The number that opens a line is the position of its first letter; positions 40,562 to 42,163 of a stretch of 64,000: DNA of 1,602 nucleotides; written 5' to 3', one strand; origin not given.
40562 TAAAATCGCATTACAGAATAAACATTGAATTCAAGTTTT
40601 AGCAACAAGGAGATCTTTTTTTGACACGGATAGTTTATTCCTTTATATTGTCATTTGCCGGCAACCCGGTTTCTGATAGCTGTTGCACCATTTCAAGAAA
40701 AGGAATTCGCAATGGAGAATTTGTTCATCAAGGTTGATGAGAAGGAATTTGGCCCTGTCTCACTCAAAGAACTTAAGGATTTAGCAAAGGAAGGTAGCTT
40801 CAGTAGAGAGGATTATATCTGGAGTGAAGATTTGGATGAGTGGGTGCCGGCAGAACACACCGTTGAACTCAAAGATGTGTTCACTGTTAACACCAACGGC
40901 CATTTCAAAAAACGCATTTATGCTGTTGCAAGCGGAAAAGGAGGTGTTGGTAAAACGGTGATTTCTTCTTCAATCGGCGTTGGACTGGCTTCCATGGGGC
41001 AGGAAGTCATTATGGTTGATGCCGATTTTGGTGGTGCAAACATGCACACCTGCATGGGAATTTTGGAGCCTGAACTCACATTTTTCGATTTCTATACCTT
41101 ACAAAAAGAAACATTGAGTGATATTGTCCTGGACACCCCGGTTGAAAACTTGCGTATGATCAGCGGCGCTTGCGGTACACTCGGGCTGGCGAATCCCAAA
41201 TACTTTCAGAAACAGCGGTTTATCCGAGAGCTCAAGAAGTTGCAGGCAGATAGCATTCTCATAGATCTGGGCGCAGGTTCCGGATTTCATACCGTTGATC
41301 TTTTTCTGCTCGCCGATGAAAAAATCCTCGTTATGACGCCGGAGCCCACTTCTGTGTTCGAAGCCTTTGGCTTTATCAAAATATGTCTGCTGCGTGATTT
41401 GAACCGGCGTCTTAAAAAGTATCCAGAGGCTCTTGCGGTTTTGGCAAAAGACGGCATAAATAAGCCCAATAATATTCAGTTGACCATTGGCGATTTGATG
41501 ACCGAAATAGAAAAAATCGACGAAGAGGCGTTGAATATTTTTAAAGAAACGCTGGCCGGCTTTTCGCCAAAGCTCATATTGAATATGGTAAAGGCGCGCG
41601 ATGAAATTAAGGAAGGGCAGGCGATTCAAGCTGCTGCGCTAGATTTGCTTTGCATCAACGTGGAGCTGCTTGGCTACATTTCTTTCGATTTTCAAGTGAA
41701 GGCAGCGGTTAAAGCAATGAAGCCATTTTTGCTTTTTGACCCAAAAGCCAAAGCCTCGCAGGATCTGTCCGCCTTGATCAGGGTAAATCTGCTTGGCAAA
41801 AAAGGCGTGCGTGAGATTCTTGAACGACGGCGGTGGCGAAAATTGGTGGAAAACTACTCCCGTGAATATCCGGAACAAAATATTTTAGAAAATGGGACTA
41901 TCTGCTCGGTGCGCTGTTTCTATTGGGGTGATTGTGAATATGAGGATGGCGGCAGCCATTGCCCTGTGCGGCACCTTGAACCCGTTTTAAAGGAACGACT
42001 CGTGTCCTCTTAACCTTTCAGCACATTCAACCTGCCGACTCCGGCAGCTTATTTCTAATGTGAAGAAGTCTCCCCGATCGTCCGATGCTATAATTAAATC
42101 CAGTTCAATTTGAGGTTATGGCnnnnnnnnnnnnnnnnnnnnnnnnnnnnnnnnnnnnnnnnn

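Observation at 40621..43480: Tandem paralogous GYF-like(DUF4339)-MinD/ParA ATPase fusions, one with a Cx3Cx5Cx8C-H tail, between ccsBA and tol-pal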

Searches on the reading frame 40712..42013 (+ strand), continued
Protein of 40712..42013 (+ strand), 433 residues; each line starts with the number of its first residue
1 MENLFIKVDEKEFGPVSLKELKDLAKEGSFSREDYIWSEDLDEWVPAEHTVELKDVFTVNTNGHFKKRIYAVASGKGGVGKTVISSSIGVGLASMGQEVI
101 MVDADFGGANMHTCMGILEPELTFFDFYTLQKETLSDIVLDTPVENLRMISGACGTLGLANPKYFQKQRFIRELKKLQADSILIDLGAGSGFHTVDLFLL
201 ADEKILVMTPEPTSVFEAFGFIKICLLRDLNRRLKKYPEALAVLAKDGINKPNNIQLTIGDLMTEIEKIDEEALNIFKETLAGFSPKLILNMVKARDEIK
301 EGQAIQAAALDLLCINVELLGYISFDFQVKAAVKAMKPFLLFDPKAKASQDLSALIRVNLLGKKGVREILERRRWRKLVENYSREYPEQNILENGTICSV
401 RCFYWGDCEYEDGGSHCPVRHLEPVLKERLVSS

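Call 48: fold_search(model_id=the predicted structure, library=pdb)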
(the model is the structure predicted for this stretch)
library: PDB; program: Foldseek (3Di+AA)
matches with E <= 10: 1077; with E <= 0.001: 278
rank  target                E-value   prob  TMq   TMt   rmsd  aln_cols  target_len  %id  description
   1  8p53_A                7.0e-18  1.00  0.53  0.84   2.5       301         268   24  Cryo-EM structure of the c-di-GMP-free FleQ-FleN master regulator complex of P. aeruginosa (released 2023-12-13)
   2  5j1j_B                1.5e-17  1.00  0.51  0.87   3.5       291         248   24  Structure of FleN-AMPPNP complex (released 2017-03-29)
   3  4rz2_B                2.1e-17  1.00  0.49  0.81   8.0       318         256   23  Crystal structure of the MinD-like ATPase FlhG (released 2015-03-04)
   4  4rz3_A                4.7e-17  1.00  0.51  0.89   3.8       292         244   24  Crystal structure of the MinD-like ATPase FlhG (released 2015-03-04)
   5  5j1j_A                5.6e-17  1.00  0.51  0.79   2.8       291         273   25  Structure of FleN-AMPPNP complex (released 2017-03-29)
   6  4rz2_A                1.7e-16  1.00  0.50  0.81   8.7       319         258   24  Crystal structure of the MinD-like ATPase FlhG (released 2015-03-04)
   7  7ejw_A                2.0e-16  1.00  0.51  0.79   2.8       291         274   25  Crystal structure of FleN in complex with FleQ AAA+ doamain (released 2021-12-22)
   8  8pb9_A                2.7e-16  1.00  0.51  0.83   3.1       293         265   24  Cryo-EM structure of the c-di-GMP-bound FleQ-FleN master regulator complex from Pseudomonas aeruginosa (released 2023-12-13)
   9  7ejw_B                3.0e-16  1.00  0.51  0.82   2.8       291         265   25  Crystal structure of FleN in complex with FleQ AAA+ doamain (released 2021-12-22)
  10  1hyq                  6.9e-13  1.00  0.44  0.79   4.6       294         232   21  MIND BACTERIAL CELL DIVISION REGULATOR FROM A. FULGIDUS (released 2001-03-14)
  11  1ion                  1.8e-12  1.00  0.46  0.78   5.6       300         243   23  THE SEPTUM SITE-DETERMINING PROTEIN MIND COMPLEXED WITH MG-ADP FROM PYROCOCCUS HORIKOSHII OT3 (released 2001-09-26)
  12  4v02_B                2.4e-12  1.00  0.45  0.78   4.9       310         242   20  MinC:MinD cell division protein complex, Aquifex aeolicus (released 2015-01-14)
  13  1g3q                  3.5e-12  1.00  0.44  0.78   5.7       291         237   22  CRYSTAL STRUCTURE ANALYSIS OF PYROCOCCUS FURIOSUS CELL DIVISION ATPASE MIND (released 2001-04-21)
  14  4v02_A                6.6e-12  1.00  0.44  0.75   5.5       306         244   20  MinC:MinD cell division protein complex, Aquifex aeolicus (released 2015-01-14)
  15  4v03_A                1.0e-11  1.00  0.45  0.79   4.2       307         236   21  MinD cell division protein, Aquifex aeolicus (released 2015-01-14)
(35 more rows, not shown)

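Call 51: find_encoding_contigs(protein=P0050, flank=8000, max_places=1)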
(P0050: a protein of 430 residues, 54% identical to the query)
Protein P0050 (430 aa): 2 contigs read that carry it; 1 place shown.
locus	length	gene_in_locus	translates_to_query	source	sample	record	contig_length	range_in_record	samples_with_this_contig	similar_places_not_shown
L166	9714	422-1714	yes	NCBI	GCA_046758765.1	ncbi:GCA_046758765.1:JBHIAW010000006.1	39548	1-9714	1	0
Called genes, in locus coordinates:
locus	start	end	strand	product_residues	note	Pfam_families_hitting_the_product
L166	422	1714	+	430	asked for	PF14237:GYF_2, PF10609:ParA, PF01656:CbiA, PF02374:ArsA_ATPase (weak), PF13614:AAA_31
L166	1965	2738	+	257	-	PF01618:MotA_ExbB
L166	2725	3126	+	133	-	PF02472:ExbD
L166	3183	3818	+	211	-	PF13103:TonB_2, PF03544:TonB_C (weak)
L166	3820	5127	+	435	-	PF26550:Tricorn_2nd, PF26549:Tricorn_N, PF07676:PD40, PF26549:Tricorn_N, PF07676:PD40, PF26549:Tricorn_N, PF26550:Tricorn_2nd, PF26549:Tricorn_N, +9 more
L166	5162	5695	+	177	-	PF00691:OmpA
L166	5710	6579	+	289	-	PF13424:TPR_12 (faint), PF13428:TPR_14 (faint), PF13432:TPR_16 (weak), PF14559:TPR_19 (weak), PF07719:TPR_2 (weak), PF13181:TPR_8 (faint), PF13525:YfiO (weak), PF13174:TPR_6 (weak)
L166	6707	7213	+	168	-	PF03918:CcmH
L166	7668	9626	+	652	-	PF03169:OPT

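Call 52: find_encoding_contigs(protein=P0043, flank=8000, max_places=1)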
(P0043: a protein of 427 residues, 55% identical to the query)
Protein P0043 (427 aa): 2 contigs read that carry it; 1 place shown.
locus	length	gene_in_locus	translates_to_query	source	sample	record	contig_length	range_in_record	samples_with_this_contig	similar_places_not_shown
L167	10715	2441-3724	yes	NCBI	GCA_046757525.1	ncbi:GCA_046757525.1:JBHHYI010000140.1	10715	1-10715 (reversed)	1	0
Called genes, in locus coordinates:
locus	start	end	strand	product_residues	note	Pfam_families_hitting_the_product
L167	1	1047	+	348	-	PF01656:CbiA, PF02374:ArsA_ATPase (weak), PF10609:ParA, PF13614:AAA_31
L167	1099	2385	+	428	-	PF14237:GYF_2, PF10609:ParA, PF13614:AAA_31, PF01656:CbiA, PF02374:ArsA_ATPase (weak)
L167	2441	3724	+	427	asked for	PF14237:GYF_2, PF10609:ParA, PF01656:CbiA, PF02374:ArsA_ATPase (weak), PF13614:AAA_31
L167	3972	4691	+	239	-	PF01618:MotA_ExbB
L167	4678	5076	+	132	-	PF02472:ExbD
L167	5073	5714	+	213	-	PF13103:TonB_2, PF03544:TonB_C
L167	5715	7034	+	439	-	PF26550:Tricorn_2nd, PF07676:PD40, PF26549:Tricorn_N, PF07676:PD40, PF26549:Tricorn_N, PF26550:Tricorn_2nd, PF26549:Tricorn_N, PF07676:PD40, +4 more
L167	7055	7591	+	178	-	PF05359:DUF748 (faint), PF00691:OmpA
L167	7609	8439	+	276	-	PF13428:TPR_14 (faint), PF07719:TPR_2 (faint), PF13174:TPR_6 (faint), PF13432:TPR_16 (faint), PF14559:TPR_19 (faint), PF00515:TPR_1 (faint), PF13525:YfiO (weak), PF13181:TPR_8 (faint)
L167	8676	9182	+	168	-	PF03918:CcmH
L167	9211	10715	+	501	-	PF00034:Cytochrom_C, PF13442:Cytochrome_CBB3, PF03239:FTR1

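Call 53: find_encoding_contigs(protein=P0087, flank=8000, max_places=1)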
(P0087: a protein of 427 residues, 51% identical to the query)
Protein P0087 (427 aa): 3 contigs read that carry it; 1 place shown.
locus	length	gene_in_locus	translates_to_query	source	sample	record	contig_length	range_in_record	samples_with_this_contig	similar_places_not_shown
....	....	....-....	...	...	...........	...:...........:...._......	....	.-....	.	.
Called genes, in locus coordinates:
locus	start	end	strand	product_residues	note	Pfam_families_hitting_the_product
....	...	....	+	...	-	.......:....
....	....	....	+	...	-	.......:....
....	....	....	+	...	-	-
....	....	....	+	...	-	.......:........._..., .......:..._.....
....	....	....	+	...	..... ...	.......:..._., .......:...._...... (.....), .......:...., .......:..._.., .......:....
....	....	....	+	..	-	-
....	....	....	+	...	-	?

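Call 68: search_protein_families(library=pfam, proteins=[L005:6657-7634:+, L005:9378-10610:+, L024:6431-7933:-, L024:9173-10174:+, L022:8896-9660:+, L022:9663-10628:+, L012:7199-7999:+, L012:9079-10401:+], max_evalue=0.0001)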
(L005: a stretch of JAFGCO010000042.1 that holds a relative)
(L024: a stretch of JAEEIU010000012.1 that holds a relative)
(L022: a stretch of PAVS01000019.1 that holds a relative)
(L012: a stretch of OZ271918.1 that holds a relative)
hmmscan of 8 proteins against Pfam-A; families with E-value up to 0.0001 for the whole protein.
L005:6657-7634:+ (326 aa): 1 family
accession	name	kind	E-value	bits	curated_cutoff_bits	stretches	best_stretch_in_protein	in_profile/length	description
PF01180.27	DHO_dh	-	4.2e-13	49.6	27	1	4-286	2-290/291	Dihydroorotate dehydrogenase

L005:9378-10610:+ (411 aa): 7 families
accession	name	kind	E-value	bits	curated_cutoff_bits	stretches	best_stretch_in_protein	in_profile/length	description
PF02518.31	HATPase_c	-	1.3e-23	84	26.4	1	303-410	2-108/111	Histidine kinase-, DNA gyrase B-, and HSP90-like ATPase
PF13426.13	PAS_9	-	6.8e-11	42.8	27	1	73-173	2-102/103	PAS domain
PF08448.16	PAS_4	-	1e-08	35.8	23.1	1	68-176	1-109/110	PAS fold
PF13188.13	PAS_8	-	5.6e-08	32.9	21.8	1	63-116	2-52/65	PAS domain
PF00512.31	HisKA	-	7.5e-08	32.7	26.9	1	191-248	2-58/66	His Kinase A (phospho-acceptor) domain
PF00989.32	PAS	-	5.1e-07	30.1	22.6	1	63-162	2-103/113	PAS fold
PF13589.12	HATPase_c_3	-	5.5e-05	23.6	25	0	307-365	3-55/137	Histidine kinase-, DNA gyrase B-, and HSP90-like ATPase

L024:6431-7933:- (501 aa): 5 families
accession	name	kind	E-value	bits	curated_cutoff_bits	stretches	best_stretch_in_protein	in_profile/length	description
PF03572.23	Peptidase_S41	-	2.1e-52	177.5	24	1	213-375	2-164/165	Peptidase family S41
PF22694.1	CtpB_N-like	-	3.6e-15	56.6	27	1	42-95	33-84/85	Activating protease CtpB N-terminal domain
PF17820.7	PDZ_6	-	1.1e-12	48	27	1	131-185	2-54/54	PDZ domain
PF00595.29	PDZ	-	1.4e-08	35.4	23.2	1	109-183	10-80/81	PDZ domain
PF13180.12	PDZ_2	-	5.1e-07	30.3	27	1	120-194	12-79/80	PDZ domain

L024:9173-10174:+ (334 aa): 1 family
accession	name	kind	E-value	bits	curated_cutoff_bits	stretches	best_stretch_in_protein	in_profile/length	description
PF01790.23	LGT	-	4.7e-64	216.4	24.9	1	27-317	11-239/240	Prolipoprotein diacylglyceryl transferase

L022:8896-9660:+ (255 aa): 3 families
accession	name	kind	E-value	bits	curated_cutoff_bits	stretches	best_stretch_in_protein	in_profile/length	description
PF13413.12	HTH_25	-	9.8e-21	73.8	24.6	1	179-237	2-60/62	Helix-turn-helix domain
PF12844.13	HTH_19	-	2.8e-09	37.2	30.2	1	176-241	1-60/64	Helix-turn-helix domain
PF00226.36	DnaJ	-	3.3e-08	33.9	27.8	1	8-75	1-63/63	DnaJ domain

L022:9663-10628:+ (322 aa): 1 family
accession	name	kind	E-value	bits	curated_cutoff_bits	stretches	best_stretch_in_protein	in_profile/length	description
PF00849.27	PseudoU_synth_2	-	1.1e-31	110.5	26.8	1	91-246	1-152/152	RNA pseudouridylate synthase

L012:7199-7999:+ (267 aa): 0 families

L012:9079-10401:+ (441 aa): 1 family
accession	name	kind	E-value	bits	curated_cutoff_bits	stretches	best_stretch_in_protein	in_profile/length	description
PF00015.26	MCPsignal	-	1.8e-22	80.5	34.6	1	200-335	30-157/172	Methyl-accepting chemotaxis protein (MCP) signalling domain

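Call 71: find_encoding_contigs(protein=P0001, flank=1000, max_places=2)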
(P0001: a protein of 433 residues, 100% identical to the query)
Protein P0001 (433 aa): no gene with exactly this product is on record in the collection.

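Call 72: find_encoding_contigs(protein=P0012, flank=8000, max_places=1)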
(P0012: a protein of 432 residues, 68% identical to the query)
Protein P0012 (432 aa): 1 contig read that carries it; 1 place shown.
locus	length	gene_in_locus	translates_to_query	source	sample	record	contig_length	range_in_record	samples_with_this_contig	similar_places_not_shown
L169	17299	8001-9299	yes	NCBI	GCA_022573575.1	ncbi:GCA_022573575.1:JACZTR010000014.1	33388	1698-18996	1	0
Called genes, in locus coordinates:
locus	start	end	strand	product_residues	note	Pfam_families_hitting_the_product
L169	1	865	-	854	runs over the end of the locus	PF13485:Peptidase_MA_2 (weak), PF04450:BSP (weak), PF19527:DUF6055 (weak), PF00930:DPPIV_N (faint), PF07676:PD40 (faint), PF25174:Beta-prop_THOC3 (weak), PF26550:Tricorn_2nd, PF26549:Tricorn_N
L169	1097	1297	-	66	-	-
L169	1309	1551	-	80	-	-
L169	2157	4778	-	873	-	PF00675:Peptidase_M16, PF05193:Peptidase_M16_C, PF00675:Peptidase_M16, PF05193:Peptidase_M16_C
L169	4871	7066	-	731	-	PF01464:SLT, PF01476:LysM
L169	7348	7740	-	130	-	PF00903:Glyoxalase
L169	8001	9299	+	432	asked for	PF14237:GYF_2, PF10609:ParA, PF13614:AAA_31, PF01656:CbiA, PF02374:ArsA_ATPase (weak)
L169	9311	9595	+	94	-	PF00166:Cpn10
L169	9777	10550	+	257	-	PF01618:MotA_ExbB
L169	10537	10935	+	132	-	PF02472:ExbD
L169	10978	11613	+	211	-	PF13103:TonB_2, PF03544:TonB_C (weak)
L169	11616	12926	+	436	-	PF26549:Tricorn_N, PF07676:PD40, PF26550:Tricorn_2nd, PF26549:Tricorn_N, PF07676:PD40, PF26549:Tricorn_N, PF26550:Tricorn_2nd, PF07676:PD40, +9 more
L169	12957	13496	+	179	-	PF00691:OmpA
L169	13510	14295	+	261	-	PF13371:TPR_9 (faint), PF07719:TPR_2 (faint), PF13428:TPR_14 (faint), PF13525:YfiO, PF13432:TPR_16 (weak), PF00515:TPR_1 (faint), PF13525:YfiO (weak), PF13174:TPR_6 (weak), +1 more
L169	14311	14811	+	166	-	PF03918:CcmH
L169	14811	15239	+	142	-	PF07973:tRNA_SAD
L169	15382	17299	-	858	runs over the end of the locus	PF00133:tRNA-synt_1, PF09334:tRNA-synt_1g, PF13603:tRNA-synt_1_2, PF00133:tRNA-synt_1, PF08264:Anticodon_1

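Call 77: search_protein_families(library=padloc, proteins=[window:40712-42013:+], max_evalue=0.001)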
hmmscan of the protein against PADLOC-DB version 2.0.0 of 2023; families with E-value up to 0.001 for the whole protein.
window:40712-42013:+ (433 aa): 0 families

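Call 96: search_protein_families(library=pfam, alignment_id=A9, max_evalue=0.0001)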
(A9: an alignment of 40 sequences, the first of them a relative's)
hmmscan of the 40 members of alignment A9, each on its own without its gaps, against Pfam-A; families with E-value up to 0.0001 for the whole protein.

A. member 1, P0150 (432 aa): 5 families
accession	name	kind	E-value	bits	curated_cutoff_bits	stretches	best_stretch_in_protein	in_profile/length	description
PF13614.12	AAA_31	-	2e-13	51.1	27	1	122-271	2-156/177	AAA domain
PF10609.15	ParA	-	4.5e-13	49.6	27.1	1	123-265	5-146/246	NUBPL iron-transfer P-loop NTPase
PF01656.29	CbiA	-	1.9e-12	47.6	25.4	1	126-391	3-123/125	CobQ/CobB/MinD/ParA nucleotide binding domain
PF00226.36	DnaJ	-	1e-06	29.1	27.8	1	15-56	4-40/63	DnaJ domain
PF02374.21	ArsA_ATPase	-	9.5e-05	22.2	24.3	0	124-159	3-38/305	Anion-transporting ATPase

B. families by the number of members that match (of 40 scanned): 35 families (the first 25 are shown)
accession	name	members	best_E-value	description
PF10609.15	ParA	40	3.3e-22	NUBPL iron-transfer P-loop NTPase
PF13614.12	AAA_31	40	1.2e-17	AAA domain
PF01656.29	CbiA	40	3.4e-17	CobQ/CobB/MinD/ParA nucleotide binding domain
PF02374.21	ArsA_ATPase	25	1.9e-07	Anion-transporting ATPase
PF09140.17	MipZ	14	6.6e-08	ATPase MipZ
PF00142.24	Fer4_NifH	13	5.8e-09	4Fe-4S iron sulfur cluster binding proteins, NifH/frxC family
PF06564.18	CBP_BcsQ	13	1.8e-08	Cellulose biosynthesis protein BcsQ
PF13413.12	HTH_25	5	4.5e-20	Helix-turn-helix domain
PF07719.23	TPR_2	4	9.5e-26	Tetratricopeptide repeat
PF13432.12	TPR_16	4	1.1e-23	Tetratricopeptide repeat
PF00515.34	TPR_1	4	7.6e-21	Tetratricopeptide repeat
PF13371.12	TPR_9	4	3e-17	Tetratricopeptide repeat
PF13181.12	TPR_8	4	7.1e-16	Tetratricopeptide repeat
PF14559.12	TPR_19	4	8.9e-15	Tetratricopeptide repeat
PF13428.12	TPR_14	4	7.1e-13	Tetratricopeptide repeat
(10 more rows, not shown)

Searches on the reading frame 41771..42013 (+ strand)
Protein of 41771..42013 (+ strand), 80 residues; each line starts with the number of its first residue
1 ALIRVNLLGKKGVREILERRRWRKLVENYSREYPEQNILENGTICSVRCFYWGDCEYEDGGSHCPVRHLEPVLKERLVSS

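Call 22: find_homologous_proteins(query=window:41771-42013:+, max_evalue=10)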
Query window:41771-42013:+ (80 aa): 3 proteins with E <= 10 among 6 candidates.
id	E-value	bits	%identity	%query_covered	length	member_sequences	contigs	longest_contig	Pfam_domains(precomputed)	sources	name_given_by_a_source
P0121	8.0e-30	120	68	94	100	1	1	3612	-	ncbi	ncbi:MAG: hypothetical protein ACE5G1_06950, partial [bacterium]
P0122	5.8e-29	117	68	95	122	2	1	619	-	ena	-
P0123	2.4e-28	116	70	94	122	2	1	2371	-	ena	-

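Call 79: search_solved_structures(query=window:41795-42013:+, max_evalue=10, show_alignments=3)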
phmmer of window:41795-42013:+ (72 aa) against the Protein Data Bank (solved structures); distinct sequences matched with E-value up to 10: 1.
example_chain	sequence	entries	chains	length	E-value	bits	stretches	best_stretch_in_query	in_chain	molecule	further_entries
6mdw_A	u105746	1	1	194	3.2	11.4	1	43-68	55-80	SprT-like domain-containing protein Spartan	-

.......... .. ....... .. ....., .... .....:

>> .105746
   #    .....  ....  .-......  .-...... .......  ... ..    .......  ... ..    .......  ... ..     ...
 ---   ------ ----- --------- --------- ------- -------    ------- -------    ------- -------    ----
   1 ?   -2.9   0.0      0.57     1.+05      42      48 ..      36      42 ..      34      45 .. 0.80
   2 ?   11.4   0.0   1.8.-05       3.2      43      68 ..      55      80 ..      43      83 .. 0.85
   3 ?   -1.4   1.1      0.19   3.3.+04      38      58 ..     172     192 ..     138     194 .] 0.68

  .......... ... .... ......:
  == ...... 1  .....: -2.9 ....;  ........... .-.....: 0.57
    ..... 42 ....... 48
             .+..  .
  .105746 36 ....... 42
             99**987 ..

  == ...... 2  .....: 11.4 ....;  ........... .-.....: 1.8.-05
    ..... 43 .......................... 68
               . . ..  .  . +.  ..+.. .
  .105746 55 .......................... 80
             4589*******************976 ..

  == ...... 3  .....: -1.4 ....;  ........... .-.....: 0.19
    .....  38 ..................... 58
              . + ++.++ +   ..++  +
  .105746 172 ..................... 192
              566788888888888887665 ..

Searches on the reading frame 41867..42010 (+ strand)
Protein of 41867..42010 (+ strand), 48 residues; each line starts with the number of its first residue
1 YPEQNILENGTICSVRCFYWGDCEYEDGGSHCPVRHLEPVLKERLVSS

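Call 97: search_protein_families(library=pfam, proteins=[window:41867-42010:+], max_evalue=10)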
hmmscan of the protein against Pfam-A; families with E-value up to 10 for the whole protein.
seq(48 aa): 0 families
